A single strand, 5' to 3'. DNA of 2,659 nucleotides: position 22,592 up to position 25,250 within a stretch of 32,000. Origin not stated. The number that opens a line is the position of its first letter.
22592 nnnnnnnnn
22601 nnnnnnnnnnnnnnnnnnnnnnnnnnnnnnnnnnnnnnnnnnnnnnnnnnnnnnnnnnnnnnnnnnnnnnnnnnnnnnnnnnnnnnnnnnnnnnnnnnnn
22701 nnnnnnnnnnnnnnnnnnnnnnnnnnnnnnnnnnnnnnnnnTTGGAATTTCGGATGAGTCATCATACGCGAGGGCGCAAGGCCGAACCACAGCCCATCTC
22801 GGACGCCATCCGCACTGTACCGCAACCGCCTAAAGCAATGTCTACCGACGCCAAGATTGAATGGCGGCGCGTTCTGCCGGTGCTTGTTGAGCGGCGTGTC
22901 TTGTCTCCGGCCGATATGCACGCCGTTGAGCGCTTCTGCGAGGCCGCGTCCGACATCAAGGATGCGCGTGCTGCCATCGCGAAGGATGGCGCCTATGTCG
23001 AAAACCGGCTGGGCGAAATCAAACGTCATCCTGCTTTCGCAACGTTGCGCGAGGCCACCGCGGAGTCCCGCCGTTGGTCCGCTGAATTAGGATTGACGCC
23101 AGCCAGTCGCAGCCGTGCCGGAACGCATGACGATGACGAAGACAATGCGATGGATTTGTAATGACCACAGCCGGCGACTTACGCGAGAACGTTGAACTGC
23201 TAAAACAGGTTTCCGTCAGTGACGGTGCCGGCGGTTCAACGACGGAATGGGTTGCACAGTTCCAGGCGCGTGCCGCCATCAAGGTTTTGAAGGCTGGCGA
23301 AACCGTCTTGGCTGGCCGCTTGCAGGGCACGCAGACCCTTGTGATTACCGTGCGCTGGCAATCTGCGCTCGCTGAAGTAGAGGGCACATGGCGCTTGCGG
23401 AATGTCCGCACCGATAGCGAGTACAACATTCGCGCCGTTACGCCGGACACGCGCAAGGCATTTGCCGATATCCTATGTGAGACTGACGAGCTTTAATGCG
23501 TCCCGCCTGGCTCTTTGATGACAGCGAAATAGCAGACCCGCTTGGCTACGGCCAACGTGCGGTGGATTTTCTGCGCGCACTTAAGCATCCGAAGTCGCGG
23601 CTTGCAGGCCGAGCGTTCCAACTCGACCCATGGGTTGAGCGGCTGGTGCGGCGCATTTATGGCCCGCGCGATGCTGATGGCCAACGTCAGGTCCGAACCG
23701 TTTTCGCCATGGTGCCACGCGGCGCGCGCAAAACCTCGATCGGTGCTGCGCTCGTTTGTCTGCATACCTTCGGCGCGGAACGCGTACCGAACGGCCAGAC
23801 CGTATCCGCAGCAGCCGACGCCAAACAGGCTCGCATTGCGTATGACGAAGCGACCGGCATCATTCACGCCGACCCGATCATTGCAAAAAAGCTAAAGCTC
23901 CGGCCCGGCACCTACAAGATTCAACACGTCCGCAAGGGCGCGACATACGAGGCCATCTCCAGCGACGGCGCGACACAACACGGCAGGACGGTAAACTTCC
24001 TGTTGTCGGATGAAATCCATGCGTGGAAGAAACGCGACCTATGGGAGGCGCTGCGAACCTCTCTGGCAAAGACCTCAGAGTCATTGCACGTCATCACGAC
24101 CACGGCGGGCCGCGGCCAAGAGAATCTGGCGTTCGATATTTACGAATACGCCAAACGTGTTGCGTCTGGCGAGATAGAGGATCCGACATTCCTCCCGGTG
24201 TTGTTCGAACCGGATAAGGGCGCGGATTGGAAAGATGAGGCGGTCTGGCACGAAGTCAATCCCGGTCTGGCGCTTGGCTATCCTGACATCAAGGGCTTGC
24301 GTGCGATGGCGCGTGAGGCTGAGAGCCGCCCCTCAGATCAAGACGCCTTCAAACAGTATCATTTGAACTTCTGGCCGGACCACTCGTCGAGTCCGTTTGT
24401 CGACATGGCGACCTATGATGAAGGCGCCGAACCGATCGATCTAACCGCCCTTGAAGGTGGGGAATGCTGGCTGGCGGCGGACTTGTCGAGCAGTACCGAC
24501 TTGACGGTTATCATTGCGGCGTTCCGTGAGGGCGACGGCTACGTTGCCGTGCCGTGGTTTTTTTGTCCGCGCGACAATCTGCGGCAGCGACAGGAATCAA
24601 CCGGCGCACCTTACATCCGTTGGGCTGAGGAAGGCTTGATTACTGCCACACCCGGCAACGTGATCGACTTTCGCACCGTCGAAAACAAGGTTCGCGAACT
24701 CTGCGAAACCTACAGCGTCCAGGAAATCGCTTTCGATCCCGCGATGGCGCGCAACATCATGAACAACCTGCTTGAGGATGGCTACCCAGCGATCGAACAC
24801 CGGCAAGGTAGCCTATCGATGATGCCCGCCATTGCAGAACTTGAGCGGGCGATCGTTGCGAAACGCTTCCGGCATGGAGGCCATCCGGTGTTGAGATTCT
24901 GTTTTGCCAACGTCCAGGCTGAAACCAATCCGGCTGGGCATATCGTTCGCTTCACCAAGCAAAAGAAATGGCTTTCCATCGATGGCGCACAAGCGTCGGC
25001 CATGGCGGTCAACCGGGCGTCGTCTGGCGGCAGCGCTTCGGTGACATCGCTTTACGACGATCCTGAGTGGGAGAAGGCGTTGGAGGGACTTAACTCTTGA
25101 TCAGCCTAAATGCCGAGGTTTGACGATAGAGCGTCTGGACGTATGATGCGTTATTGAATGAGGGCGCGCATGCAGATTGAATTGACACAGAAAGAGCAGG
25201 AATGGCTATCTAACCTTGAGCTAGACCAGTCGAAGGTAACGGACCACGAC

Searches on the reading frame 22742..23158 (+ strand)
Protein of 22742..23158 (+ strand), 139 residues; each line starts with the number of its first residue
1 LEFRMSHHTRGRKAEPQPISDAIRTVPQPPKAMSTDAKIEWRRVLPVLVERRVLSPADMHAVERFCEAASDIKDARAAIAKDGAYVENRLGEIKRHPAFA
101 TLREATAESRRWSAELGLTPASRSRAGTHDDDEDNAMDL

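Call 72: search_protein_families(library=phrogs, proteins=[window:22742-23158:+], max_evalue=0.001)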
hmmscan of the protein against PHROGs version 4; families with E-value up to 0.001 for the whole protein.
window:22742-23158:+ (139 aa): 3 families
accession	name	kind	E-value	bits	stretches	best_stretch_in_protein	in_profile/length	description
phrog_83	-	head and packaging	5.3e-34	118.8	1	13-137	65-195/246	terminase small subunit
phrog_34315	-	unknown function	1.6e-05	25.8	1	52-114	18-80/106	-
phrog_361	-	head and packaging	0.00015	23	1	60-133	37-109/129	terminase small subunit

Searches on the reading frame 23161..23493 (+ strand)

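Call 72: search_protein_families(library=phrogs, proteins=[window:23161-23493:+], max_evalue=0.001)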
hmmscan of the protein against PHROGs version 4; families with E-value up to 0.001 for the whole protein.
window:23161-23493:+ (111 aa): 2 families
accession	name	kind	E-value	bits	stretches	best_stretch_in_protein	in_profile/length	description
phrog_25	-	connector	1.7e-14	55.5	1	2-107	36-137/286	head closure Hc1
phrog_17977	-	unknown function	0.00062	20.7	0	6-65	4-63/111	-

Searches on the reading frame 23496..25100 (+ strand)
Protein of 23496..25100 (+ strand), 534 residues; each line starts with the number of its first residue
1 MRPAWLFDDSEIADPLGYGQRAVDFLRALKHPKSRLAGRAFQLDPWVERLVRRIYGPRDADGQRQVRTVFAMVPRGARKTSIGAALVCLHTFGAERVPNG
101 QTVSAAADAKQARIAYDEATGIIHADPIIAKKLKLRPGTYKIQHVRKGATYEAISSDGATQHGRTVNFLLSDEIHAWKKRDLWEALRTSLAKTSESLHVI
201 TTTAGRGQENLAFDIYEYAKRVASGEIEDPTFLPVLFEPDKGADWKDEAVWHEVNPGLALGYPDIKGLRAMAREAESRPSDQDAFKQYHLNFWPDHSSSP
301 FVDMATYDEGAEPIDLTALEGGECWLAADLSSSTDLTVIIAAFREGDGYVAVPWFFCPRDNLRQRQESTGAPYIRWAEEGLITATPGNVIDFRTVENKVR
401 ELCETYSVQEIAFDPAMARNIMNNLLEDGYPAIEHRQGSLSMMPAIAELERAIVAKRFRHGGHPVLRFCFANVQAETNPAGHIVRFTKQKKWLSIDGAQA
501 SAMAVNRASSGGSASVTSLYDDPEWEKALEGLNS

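Call 3: search_protein_families(library=pfam, proteins=[window:23496-25100:+], max_evalue=1)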
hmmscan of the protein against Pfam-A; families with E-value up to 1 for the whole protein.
window:23496-25100:+ (534 aa): 3 families
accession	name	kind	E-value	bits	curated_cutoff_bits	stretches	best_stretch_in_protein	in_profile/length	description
PF20441.4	TerL_nuclease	-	9.9e-31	107.4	24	1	227-509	2-283/286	Terminase large subunit, endonuclease domain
PF03354.21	TerL_ATPase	-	2.6e-14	53.8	23.7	1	46-221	2-178/178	Terminase large subunit, ATPase domain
PF03237.21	Terminase_6N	-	0.0086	16.2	22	1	72-206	3-138/215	Terminase large subunit, T4likevirus-type, N-terminal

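Call 97: find_related_loci(query=window:23496-25097:+, collection=viral_contigs, flank=8000)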
Query window:23496-25097:+ (534 aa) in viral_contigs; peptide patterns used: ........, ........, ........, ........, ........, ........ (x = any residue, [..] = any of these).
59 stretches matched a pattern; 56 encode a relative of the query (tblastn E <= 1e-3); 56 distinct loci.
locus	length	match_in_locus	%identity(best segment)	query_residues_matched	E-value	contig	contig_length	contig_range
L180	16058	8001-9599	82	1-533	0e+0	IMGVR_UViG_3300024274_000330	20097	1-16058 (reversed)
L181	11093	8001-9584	79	2-529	0e+0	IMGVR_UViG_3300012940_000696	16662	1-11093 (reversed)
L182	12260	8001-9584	78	2-529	0e+0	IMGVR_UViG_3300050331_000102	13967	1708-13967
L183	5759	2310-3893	77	2-529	0e+0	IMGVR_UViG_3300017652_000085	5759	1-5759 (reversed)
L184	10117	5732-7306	75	2-526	0e+0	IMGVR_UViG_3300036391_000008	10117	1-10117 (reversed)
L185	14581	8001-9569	75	2-526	0e+0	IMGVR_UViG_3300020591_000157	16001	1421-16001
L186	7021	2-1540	75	12-526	0e+0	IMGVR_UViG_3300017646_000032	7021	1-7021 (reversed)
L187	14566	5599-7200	63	3-533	0e+0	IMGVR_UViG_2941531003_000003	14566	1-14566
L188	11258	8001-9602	62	3-533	0e+0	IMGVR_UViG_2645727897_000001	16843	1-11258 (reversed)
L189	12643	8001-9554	60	3-522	0e+0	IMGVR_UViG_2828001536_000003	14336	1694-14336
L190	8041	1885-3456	57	3-529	0e+0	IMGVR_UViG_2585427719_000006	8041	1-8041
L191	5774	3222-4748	61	3-511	0e+0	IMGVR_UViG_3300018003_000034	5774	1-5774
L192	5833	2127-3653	61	3-511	0e+0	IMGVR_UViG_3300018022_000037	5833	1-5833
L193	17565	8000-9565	58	6-529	0e+0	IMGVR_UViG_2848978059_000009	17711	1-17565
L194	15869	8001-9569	57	12-523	0e+0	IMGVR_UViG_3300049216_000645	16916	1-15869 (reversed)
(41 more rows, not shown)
